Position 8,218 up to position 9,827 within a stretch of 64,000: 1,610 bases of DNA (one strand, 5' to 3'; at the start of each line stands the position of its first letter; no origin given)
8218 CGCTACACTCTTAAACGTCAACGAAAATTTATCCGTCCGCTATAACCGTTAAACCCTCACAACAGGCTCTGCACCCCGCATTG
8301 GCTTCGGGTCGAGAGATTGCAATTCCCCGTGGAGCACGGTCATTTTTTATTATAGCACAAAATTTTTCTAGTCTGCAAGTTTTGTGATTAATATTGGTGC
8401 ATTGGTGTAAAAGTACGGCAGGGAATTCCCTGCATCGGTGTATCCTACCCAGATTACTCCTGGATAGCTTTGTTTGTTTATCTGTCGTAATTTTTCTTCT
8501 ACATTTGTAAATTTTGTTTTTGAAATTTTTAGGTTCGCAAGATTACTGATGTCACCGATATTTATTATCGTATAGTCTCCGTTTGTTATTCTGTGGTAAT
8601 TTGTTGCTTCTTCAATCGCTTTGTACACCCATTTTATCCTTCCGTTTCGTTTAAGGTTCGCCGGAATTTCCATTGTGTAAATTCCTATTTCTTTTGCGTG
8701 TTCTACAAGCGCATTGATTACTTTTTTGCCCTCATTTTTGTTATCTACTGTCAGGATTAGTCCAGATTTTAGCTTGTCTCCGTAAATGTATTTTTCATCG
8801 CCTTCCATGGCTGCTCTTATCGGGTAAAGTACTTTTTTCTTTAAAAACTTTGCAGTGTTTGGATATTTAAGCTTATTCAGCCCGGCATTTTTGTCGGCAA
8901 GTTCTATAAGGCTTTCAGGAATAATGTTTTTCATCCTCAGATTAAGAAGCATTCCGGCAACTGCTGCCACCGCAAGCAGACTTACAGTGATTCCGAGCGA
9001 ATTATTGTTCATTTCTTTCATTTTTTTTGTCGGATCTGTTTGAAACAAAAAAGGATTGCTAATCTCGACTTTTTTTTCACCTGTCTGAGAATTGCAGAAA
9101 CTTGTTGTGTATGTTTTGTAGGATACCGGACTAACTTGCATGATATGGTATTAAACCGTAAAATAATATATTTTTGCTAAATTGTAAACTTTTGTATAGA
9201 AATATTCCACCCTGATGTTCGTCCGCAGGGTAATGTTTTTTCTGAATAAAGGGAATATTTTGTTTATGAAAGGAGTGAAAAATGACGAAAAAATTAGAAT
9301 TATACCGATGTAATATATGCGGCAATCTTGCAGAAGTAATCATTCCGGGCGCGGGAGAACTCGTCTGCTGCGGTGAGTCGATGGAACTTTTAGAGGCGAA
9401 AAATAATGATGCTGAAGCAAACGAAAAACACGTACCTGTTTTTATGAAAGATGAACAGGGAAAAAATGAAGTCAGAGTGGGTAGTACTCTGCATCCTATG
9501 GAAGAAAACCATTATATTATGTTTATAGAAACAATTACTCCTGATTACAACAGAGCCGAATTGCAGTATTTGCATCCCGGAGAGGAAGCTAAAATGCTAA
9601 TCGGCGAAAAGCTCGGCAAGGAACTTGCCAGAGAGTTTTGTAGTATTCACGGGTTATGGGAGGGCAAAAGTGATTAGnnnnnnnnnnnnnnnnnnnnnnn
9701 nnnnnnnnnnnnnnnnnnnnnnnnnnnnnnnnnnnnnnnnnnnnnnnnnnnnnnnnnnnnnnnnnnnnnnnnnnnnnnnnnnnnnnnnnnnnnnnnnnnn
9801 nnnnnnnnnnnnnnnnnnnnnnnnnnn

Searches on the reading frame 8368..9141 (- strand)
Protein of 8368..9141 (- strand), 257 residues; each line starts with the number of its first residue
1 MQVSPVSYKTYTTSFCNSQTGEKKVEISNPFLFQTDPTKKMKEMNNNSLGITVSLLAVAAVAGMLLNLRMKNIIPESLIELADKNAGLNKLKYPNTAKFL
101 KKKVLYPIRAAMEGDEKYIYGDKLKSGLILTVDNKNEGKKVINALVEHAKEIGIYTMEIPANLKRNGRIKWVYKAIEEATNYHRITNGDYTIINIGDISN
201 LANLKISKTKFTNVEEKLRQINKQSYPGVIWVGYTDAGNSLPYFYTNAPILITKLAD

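Call 11: search_protein_families(library=ncbifam, proteins=[window:8368-9141:-], max_evalue=0.001)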
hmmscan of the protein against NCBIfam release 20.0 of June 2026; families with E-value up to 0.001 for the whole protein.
window:8368-9141:- (257 aa): 0 families

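Call 23: search_protein_families(library=pfam, proteins=[window:8368-9141:-], max_evalue=0.01)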
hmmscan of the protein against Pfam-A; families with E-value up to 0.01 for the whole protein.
window:8368-9141:- (257 aa): 0 families

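Call 88: predict_structure(protein=window:8368-9141:-)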
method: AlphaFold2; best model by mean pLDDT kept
length: 257 residues; sequences in the alignment: 1
mean_pLDDT: 33.9   pTM: 0.26
mean pLDDT of the five models: 33.9, 32.8, 29.2, 28.9, 26.6
residues with pLDDT >= 90: 0; 70-90: 0; 50-70: 1; < 50: 256
segments of 3 or more residues with pLDDT < 50: 1-177, 179-257
pLDDT, mean of each block of 10 residues (from residue 1): 28 38 35 29 29 29 34 35 37 39 44 37 30 41 45 37 38 45 28 27 28 35 31 27 25 25
secondary structure, 60 per line:
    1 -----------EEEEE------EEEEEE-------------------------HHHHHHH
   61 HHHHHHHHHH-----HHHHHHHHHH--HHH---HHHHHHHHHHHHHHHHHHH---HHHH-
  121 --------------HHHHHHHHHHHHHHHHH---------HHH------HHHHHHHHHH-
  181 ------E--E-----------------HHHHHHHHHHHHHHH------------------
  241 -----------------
elements in order: E12-16 E23-28 H54-70 H76-85 H94-112 H116-119 H135-151 H170-179 H208-222

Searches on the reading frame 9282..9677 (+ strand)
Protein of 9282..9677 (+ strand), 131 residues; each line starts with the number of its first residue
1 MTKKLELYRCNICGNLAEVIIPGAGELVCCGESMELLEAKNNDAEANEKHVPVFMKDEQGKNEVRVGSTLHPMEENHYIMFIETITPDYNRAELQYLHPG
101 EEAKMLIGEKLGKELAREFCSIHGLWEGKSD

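Call 23: search_protein_families(library=pfam, proteins=[window:9282-9677:+], max_evalue=0.01)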
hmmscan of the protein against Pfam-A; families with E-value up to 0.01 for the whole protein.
window:9282-9677:+ (131 aa): 2 families
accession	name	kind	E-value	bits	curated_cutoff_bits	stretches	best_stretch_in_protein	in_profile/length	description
PF06397.17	Desulfoferrod_N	-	4.8e-16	58.6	23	1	2-37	1-36/36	Desulfoferrodoxin, N-terminal domain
PF01880.24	Desulfoferrodox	-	1.3e-14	54.9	22.2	1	45-128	4-97/98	Desulfoferrodoxin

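Call 49: find_encoding_contigs(protein=window:9282-9677:+, flank=4000, max_places=10)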
Protein window:9282-9677:+ (131 aa): 7 contigs read that carry it; 5 places shown.
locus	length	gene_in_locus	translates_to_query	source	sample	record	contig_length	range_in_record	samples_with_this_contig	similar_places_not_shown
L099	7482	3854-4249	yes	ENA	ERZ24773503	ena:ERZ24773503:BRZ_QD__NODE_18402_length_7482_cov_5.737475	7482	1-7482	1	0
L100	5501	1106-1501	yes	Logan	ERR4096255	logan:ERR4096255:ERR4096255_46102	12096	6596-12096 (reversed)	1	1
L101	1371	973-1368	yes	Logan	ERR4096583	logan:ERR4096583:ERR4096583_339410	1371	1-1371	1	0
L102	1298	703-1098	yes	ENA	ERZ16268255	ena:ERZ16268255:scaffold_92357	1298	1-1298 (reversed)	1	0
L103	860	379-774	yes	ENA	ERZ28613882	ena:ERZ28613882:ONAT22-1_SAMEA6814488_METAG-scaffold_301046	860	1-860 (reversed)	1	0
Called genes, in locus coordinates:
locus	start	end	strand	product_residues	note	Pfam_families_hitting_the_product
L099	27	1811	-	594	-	PF07894:SACK1 (faint), PF11495:TrmB_EBD_N (faint), PF13091:PLDc_2, PF00614:PLDc (faint), PF13091:PLDc_2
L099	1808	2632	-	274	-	PF04794:YdjC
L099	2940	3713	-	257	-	-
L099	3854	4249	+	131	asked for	PF06397:Desulfoferrod_N, PF01880:Desulfoferrodox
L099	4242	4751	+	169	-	PF00210:Ferritin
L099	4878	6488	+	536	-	PF00072:Response_reg, PF00512:HisKA, PF02518:HATPase_c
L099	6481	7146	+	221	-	PF00072:Response_reg, PF08281:Sigma70_r4_2 (faint), PF00196:GerE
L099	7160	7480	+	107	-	?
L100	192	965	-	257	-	-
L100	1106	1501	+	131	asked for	PF06397:Desulfoferrod_N, PF01880:Desulfoferrodox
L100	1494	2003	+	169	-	PF00210:Ferritin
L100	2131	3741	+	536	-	PF00072:Response_reg, PF00512:HisKA, PF02518:HATPase_c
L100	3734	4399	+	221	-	PF00072:Response_reg, PF08281:Sigma70_r4_2 (faint), PF00196:GerE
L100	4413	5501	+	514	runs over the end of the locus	-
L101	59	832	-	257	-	-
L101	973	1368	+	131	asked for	PF06397:Desulfoferrod_N, PF01880:Desulfoferrodox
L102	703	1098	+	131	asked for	PF06397:Desulfoferrod_N, PF01880:Desulfoferrodox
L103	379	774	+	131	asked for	PF06397:Desulfoferrod_N, PF01880:Desulfoferrodox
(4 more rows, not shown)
